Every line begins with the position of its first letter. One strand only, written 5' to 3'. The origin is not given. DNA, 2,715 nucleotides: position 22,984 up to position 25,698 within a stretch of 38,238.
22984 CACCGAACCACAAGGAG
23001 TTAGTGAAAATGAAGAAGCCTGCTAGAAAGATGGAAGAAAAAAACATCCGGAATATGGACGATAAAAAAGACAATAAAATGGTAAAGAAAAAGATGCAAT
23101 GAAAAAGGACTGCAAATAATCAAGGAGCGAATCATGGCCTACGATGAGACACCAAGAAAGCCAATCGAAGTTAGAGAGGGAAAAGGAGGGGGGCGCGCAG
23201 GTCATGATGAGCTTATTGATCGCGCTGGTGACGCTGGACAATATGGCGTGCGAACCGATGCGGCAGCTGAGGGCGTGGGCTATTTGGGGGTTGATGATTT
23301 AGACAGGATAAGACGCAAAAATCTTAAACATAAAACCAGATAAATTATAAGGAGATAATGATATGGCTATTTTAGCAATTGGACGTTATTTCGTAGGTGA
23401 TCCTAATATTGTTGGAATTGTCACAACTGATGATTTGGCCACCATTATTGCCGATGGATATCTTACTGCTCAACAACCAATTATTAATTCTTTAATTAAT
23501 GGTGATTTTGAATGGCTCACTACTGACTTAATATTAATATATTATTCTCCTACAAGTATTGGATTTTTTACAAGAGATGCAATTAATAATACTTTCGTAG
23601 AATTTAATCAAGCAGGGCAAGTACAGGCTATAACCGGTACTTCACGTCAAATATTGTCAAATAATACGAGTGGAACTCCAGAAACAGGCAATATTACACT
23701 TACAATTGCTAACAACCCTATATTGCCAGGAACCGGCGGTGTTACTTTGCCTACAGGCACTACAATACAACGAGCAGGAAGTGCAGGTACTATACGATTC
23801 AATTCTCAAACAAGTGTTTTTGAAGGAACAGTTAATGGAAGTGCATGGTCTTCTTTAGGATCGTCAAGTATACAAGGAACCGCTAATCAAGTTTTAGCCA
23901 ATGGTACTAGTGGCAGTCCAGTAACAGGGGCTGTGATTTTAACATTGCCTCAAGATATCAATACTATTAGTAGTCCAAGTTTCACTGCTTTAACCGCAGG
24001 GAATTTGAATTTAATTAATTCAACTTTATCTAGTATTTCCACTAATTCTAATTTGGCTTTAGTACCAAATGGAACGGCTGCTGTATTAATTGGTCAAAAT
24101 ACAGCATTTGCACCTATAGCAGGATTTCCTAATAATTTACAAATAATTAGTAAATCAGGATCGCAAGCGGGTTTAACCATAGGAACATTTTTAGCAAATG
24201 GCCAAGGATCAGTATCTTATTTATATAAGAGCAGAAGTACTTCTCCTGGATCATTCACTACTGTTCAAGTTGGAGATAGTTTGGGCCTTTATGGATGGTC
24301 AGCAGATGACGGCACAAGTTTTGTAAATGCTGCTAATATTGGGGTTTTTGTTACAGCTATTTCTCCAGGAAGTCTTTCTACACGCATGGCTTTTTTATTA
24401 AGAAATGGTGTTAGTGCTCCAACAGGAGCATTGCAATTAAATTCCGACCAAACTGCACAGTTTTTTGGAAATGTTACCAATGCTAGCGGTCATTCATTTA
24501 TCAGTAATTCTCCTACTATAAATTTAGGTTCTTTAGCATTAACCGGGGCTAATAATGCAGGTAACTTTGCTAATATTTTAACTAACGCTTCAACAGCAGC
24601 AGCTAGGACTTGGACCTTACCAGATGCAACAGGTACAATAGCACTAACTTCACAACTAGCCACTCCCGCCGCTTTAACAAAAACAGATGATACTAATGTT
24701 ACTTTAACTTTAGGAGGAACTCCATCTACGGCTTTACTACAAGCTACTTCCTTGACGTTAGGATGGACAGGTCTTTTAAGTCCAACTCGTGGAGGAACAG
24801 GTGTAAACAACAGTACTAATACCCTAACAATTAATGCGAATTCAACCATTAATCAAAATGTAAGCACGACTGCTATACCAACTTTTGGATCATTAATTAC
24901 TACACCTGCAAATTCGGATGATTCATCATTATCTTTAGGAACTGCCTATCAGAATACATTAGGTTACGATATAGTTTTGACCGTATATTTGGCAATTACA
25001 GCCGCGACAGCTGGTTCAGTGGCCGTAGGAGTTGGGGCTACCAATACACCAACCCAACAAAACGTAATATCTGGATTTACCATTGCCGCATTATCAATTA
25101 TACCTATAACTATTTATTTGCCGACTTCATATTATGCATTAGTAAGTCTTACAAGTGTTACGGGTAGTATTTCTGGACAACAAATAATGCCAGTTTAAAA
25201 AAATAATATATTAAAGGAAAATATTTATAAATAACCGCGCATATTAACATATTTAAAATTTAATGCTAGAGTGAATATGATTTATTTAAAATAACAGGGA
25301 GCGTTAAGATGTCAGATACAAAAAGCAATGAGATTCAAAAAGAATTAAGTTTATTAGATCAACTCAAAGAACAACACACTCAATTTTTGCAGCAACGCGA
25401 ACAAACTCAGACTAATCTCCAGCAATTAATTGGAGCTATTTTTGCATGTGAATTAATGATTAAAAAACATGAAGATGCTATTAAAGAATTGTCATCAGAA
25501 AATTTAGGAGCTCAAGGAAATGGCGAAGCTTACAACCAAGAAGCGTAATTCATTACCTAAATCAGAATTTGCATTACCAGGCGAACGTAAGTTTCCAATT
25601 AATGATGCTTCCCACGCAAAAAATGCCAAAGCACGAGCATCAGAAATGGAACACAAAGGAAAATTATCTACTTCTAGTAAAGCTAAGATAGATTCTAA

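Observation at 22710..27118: Two tandem, self-promoted receptor-binding cassettes with paralogous small accessory genes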

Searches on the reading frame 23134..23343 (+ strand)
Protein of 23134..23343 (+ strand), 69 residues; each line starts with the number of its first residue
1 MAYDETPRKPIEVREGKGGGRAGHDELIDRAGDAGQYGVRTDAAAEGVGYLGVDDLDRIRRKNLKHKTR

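Call 6: search_protein_families(library=phrogs, proteins=[window:23134-23343:+], max_evalue=0.1)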
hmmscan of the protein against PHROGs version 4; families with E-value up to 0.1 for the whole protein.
window:23134-23343:+ (69 aa): 0 families

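Call 8: search_protein_families(library=pfam, proteins=[window:23134-23343:+], max_evalue=0.1)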
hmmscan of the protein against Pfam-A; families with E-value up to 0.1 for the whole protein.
window:23134-23343:+ (69 aa): 0 families

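Call 42: search_solved_structures(query=A6, max_evalue=10)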
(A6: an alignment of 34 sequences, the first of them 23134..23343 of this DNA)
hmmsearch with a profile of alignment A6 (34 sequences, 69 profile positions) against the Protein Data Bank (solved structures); distinct sequences matched with E-value up to 10: 3.
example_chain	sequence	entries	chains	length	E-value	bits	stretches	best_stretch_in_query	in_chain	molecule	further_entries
9vmu_A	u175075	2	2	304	1.2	12.7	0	28-54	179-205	Esterase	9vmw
9vmr_A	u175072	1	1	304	1.2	12.7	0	28-54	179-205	Esterase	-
5xk2_A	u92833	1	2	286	1.6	12.3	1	7-56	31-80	Diacylglycerol lipase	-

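Call 54: find_homologous_proteins(query=A6, max_evalue=0.01)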
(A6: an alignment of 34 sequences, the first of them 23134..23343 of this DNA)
Query A6 (34 sequences) (69 aa, profile of the alignment): 472 proteins with E <= 0.01 among 3647 candidates; the best 120 are listed.
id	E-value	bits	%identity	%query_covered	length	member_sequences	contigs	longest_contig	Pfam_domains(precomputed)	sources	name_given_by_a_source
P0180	2.3e-31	126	86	100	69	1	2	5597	-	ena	-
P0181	2.8e-31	125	80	100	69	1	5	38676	-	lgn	-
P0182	3.5e-31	125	90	100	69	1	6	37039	-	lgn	-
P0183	6.7e-31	124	87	100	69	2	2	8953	-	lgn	-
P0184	1.0e-30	124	84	100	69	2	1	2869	-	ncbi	-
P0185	1.1e-30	123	88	100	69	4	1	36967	-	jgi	jgi:hypothetical protein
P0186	1.3e-30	123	80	100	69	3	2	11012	-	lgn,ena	-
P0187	1.6e-30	123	81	100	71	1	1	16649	-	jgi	jgi:hypothetical protein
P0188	1.7e-30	123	88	100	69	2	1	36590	-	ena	-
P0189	1.7e-30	123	87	100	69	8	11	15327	-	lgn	-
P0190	1.8e-30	123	80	100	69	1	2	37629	-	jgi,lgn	-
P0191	2.0e-30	123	93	100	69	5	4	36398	-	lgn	-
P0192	2.2e-30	123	88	100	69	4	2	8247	-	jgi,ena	-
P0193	2.4e-30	122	78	100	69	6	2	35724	-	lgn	-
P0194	2.6e-30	122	91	100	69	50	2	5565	-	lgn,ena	-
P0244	1.1e-28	117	81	100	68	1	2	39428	-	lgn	-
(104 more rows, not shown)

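Call 71: predict_structure(alignment_id=A9)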
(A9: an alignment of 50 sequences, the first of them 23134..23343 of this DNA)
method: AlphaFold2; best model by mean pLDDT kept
length: 69 residues; sequences in the alignment: 50
mean_pLDDT: 52.3   pTM: 0.21
mean pLDDT of the five models: 52.3, 51.7, 51.5, 49.3, 44.6
residues with pLDDT >= 90: 0; 70-90: 0; 50-70: 40; < 50: 29
segments of 3 or more residues with pLDDT < 50: 15-19, 35-52
pLDDT, mean of each block of 10 residues (from residue 1): 53 46 58 49 42 59 61
secondary structure, 60 per line:
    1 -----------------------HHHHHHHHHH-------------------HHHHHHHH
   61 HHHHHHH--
elements in order: H24-33 H53-67
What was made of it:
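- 23134..23343 (+): p69, copy 1 (69 aa, type A, ends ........). The AF2 model is largely disordered (call 71).
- It has no autonomous fold, pLDDT 52 (call 71).
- Tried and rejected: AF2 of p69: low confidence (pLDDT 52), so no fold search was attempted (call 71).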

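Call 82: find_encoding_contigs(protein=P0244, flank=8000, max_places=1)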
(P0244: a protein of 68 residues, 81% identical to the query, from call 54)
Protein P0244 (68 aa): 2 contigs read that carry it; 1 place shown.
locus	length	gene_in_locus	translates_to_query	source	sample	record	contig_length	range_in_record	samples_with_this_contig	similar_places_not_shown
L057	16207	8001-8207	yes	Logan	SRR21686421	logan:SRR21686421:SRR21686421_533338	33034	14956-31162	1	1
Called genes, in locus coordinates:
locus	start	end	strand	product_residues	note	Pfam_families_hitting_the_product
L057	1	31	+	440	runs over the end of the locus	-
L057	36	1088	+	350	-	-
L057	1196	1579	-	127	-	-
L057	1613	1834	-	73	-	-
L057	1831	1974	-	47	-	-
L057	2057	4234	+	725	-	-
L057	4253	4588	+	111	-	-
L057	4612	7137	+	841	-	PF21722:Gly_rich_2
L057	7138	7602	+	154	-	-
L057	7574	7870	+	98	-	-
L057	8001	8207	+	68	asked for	-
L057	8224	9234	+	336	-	-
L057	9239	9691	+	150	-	PF07087:DUF1353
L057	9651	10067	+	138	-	PF00959:Phage_lysozyme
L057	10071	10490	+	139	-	-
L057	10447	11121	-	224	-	PF01391:Collagen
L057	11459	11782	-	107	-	-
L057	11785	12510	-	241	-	PF00772:DnaB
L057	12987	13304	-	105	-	-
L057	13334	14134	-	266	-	-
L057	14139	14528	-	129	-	-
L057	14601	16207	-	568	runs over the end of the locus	PF00270:DEAD, PF04851:ResIII, PF00271:Helicase_C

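Call 84: search_protein_representatives(alignment_id=A9)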
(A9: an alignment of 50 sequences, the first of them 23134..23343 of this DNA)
Query: 50 sequences, 69 profile positions. Proteins with E-value up to 0.001 (for the whole library): 38; up to 1e-10: 14; up to 1e-30: 1. The best 38 are listed.
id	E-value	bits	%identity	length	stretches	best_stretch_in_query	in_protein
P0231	9.8e-36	138.2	-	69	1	1-69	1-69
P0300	4.1e-23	97.7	-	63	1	1-65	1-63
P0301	8.4e-19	83.9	-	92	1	3-65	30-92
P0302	8.3e-18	80.7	-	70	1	1-69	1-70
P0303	4.0e-17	78.5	-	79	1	7-69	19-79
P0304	5.5e-17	78.1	-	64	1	1-65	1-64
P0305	1.1e-16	77.2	-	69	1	1-69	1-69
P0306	3.4e-16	75.6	-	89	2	3-69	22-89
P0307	2.0e-15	73.1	-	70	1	1-68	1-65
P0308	2.0e-14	69.9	-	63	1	1-69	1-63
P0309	5.0e-13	65.4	-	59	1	14-69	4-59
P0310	1.5e-11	60.7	-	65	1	14-69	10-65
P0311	4.2e-11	59.3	-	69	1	1-64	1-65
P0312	6.8e-11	58.6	-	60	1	19-69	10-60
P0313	2.6e-10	56.7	-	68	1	15-69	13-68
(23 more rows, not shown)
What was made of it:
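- Tried and rejected: Rosetta-stone search for p69 fused to a fibre, over 1.84 billion representatives: 34 of the 38 related clusters are stand-alone proteins of 51-92 aa, plus one of 416 aa. The few long hits at E about 1e-4 are multi-stretch and probably spurious (call 84).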

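Call 88: search_protein_families(library=ncbifam, proteins=[window:23134-23343:+], max_evalue=0.1)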
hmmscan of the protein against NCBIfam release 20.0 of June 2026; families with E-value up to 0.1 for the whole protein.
window:23134-23343:+ (69 aa): 0 families

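Call 89: search_protein_families(library=padloc, proteins=[window:23134-23343:+], max_evalue=0.1)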
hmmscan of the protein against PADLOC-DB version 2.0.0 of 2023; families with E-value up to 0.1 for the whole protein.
window:23134-23343:+ (69 aa): 0 families

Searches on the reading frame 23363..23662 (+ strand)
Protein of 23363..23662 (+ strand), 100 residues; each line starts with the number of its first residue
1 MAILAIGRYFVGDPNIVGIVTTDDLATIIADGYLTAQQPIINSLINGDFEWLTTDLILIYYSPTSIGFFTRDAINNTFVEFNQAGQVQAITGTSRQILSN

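Call 28: find_related_loci(query=A3, collection=viral_contigs, flank=10000)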
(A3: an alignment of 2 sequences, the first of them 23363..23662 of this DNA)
Query A3 (100 aa) in viral_contigs; peptide patterns used: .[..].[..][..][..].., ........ (x = any residue, [..] = any of these).
60 stretches matched a pattern; 34 encode a relative of the query (tblastn E <= 1e-3); 34 distinct loci.
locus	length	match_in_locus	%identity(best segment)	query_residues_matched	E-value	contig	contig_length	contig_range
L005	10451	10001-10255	65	1-85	2e-32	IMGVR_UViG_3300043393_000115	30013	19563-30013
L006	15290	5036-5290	62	1-85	2e-31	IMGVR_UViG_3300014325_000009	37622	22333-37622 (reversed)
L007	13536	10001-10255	67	1-85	2e-30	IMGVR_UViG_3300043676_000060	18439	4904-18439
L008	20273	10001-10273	57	1-90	7e-30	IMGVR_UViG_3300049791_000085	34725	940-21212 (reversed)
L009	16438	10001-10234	65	1-78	4e-28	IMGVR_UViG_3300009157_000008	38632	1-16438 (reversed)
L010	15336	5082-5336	59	3-85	3e-27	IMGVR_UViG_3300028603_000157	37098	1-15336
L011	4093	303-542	62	1-78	8e-27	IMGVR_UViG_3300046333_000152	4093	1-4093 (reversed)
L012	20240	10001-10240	62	1-78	8e-27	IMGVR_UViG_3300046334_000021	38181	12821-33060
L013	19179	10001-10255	58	3-85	4e-26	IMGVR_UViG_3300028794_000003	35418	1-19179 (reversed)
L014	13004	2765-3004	59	1-78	7e-26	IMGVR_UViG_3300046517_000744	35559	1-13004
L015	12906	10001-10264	56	1-85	3e-24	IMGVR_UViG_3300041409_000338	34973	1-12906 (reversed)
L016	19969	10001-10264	58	1-85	6e-24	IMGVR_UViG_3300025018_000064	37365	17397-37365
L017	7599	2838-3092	58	3-85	7e-24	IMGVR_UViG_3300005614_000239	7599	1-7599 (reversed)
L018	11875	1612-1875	56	1-85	4e-23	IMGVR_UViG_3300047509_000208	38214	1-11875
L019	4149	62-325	56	1-85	5e-23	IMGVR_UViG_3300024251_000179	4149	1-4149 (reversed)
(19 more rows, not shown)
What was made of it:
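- Tried and rejected: The anchor alignment later retrieved 34 loci (call 28).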

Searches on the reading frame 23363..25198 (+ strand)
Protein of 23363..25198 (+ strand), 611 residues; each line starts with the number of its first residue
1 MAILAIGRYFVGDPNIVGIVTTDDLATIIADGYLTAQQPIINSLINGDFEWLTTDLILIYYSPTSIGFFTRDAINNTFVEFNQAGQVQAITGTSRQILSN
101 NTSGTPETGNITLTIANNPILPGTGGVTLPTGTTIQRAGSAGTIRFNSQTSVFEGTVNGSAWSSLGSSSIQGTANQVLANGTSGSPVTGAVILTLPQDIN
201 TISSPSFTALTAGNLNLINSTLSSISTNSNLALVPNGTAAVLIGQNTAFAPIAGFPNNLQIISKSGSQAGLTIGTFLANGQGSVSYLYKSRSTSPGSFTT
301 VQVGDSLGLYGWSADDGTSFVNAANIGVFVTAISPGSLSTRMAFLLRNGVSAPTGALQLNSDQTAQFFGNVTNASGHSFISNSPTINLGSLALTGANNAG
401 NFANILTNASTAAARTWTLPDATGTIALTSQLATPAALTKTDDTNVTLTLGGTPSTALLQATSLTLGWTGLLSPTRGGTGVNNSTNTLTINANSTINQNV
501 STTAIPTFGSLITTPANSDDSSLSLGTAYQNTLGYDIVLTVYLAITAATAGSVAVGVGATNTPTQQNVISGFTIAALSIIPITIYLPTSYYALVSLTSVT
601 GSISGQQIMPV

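Call 6: search_protein_families(library=phrogs, proteins=[window:23363-25198:+], max_evalue=0.1)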
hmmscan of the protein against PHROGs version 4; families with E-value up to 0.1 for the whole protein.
window:23363-25198:+ (611 aa): 0 families

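Call 8: search_protein_families(library=pfam, proteins=[window:23363-25198:+], max_evalue=0.1)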
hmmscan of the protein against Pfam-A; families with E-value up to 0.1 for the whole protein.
window:23363-25198:+ (611 aa): 0 families

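Call 87: search_solved_structures(query=window:23363-25198:+, max_evalue=1)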
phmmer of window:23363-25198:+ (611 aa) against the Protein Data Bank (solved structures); distinct sequences matched with E-value up to 1: 0.

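Call 88: search_protein_families(library=ncbifam, proteins=[window:23363-25198:+], max_evalue=0.1)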
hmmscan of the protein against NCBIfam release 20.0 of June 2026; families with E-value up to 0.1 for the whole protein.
window:23363-25198:+ (611 aa): 0 families

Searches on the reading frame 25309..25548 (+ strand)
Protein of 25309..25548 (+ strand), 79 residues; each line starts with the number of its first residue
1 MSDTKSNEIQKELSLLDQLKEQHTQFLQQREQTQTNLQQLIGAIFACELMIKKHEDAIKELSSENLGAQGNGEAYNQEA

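Call 6: search_protein_families(library=phrogs, proteins=[window:25309-25548:+], max_evalue=0.1)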
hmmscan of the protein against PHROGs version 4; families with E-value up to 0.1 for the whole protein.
window:25309-25548:+ (79 aa): 0 families

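Call 8: search_protein_families(library=pfam, proteins=[window:25309-25548:+], max_evalue=0.1)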
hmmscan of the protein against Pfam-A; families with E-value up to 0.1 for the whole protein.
window:25309-25548:+ (79 aa): 1 family
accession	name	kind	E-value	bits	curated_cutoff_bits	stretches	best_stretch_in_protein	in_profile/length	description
PF04791.21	LMBR1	-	0.018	14.3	31.9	1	9-72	267-328/510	LMBR1-like membrane protein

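Call 88: search_protein_families(library=ncbifam, proteins=[window:25309-25548:+], max_evalue=0.1)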
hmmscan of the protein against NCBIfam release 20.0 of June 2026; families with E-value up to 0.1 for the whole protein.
window:25309-25548:+ (79 aa): 2 families
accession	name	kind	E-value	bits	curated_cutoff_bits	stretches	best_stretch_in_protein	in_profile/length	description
TIGR03347.1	VI_chp_1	equivalog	0.038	13.1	143.3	1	3-64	141-202/300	type VI secretion system baseplate subunit TssG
NF004431.0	PRK05771.2-5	equivalog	0.092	11.2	851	1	5-65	41-102/649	V-type ATP synthase subunit I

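Call 89: search_protein_families(library=padloc, proteins=[window:25309-25548:+], max_evalue=0.1)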
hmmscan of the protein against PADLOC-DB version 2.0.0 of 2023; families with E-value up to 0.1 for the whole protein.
window:25309-25548:+ (79 aa): 1 family
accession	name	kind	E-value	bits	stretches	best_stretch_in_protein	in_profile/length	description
PDLC00071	GajA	-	0.022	11.6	1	3-64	175-236/588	AAA ATPase domain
